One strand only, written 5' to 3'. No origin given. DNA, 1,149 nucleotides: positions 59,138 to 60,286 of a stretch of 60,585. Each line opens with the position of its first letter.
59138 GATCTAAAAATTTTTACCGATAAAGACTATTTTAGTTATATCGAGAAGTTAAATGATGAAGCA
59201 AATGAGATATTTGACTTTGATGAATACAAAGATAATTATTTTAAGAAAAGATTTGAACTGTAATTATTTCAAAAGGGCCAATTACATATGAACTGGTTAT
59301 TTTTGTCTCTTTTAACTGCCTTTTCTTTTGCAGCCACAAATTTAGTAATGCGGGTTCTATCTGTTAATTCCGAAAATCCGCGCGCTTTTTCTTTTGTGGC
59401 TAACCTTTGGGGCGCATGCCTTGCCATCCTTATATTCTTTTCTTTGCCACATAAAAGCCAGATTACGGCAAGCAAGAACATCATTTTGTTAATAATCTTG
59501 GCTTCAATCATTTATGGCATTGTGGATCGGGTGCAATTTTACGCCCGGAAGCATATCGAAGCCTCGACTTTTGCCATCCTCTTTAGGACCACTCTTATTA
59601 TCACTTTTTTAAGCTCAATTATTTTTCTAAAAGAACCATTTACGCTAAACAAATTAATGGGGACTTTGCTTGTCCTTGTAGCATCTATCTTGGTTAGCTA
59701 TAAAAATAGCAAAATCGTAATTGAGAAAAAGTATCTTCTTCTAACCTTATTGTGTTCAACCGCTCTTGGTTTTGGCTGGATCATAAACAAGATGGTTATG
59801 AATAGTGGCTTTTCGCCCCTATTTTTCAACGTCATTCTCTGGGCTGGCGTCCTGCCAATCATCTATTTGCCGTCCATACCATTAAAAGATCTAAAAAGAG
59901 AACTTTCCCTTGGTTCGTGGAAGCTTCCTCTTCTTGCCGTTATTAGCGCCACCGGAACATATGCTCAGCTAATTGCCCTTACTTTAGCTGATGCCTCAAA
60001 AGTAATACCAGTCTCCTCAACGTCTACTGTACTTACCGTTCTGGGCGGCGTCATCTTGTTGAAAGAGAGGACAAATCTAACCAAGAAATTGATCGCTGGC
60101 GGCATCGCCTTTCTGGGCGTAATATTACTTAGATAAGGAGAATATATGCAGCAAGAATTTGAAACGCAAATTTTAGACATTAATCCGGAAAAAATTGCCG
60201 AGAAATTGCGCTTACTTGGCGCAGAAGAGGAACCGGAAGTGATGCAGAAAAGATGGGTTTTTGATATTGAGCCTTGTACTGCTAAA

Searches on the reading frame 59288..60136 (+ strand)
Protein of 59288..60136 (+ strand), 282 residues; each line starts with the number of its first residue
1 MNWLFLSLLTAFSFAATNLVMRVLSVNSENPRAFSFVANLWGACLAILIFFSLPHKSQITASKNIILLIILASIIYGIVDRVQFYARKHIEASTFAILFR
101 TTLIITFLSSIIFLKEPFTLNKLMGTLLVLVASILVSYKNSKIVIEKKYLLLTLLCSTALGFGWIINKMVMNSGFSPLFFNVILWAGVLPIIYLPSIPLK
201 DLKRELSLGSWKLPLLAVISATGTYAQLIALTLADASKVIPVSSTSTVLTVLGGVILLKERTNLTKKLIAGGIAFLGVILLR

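Call 77: find_encoding_contigs(protein=window:59288-60136:+, flank=10000, max_places=2)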
Protein window:59288-60136:+ (282 aa): 22 contigs read that carry it; 2 places shown.
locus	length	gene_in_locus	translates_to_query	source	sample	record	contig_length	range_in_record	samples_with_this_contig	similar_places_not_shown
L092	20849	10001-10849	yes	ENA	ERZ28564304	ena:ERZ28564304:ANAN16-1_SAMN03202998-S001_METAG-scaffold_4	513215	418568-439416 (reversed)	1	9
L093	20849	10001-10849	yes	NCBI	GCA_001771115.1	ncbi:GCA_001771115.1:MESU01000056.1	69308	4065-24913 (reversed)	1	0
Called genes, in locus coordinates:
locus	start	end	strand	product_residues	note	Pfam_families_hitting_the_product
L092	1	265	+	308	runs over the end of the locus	PF02578:Cu-oxidase_4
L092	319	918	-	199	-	PF00156:Pribosyltran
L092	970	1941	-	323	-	PF02729:OTCace_N, PF00185:OTCace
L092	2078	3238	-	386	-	PF01979:Amidohydro_1, PF12890:DHOase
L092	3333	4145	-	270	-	PF00215:OMPdecase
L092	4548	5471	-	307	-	PF01180:DHO_dh, PF01207:Dus (faint)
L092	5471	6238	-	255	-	PF10418:DHODB_Fe-S_bind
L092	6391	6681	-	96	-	PF14242:DUF4342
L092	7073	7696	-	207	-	PF01966:HD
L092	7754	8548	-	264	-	PF13529:Peptidase_C39_2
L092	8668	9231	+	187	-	PF03551:PadR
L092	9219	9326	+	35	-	-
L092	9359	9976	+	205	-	-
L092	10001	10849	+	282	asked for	PF00892:EamA, PF04142:Nuc_sug_transp (weak), PF00892:EamA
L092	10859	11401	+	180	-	PF01928:CYTH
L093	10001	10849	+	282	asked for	PF00892:EamA, PF04142:Nuc_sug_transp (weak), PF00892:EamA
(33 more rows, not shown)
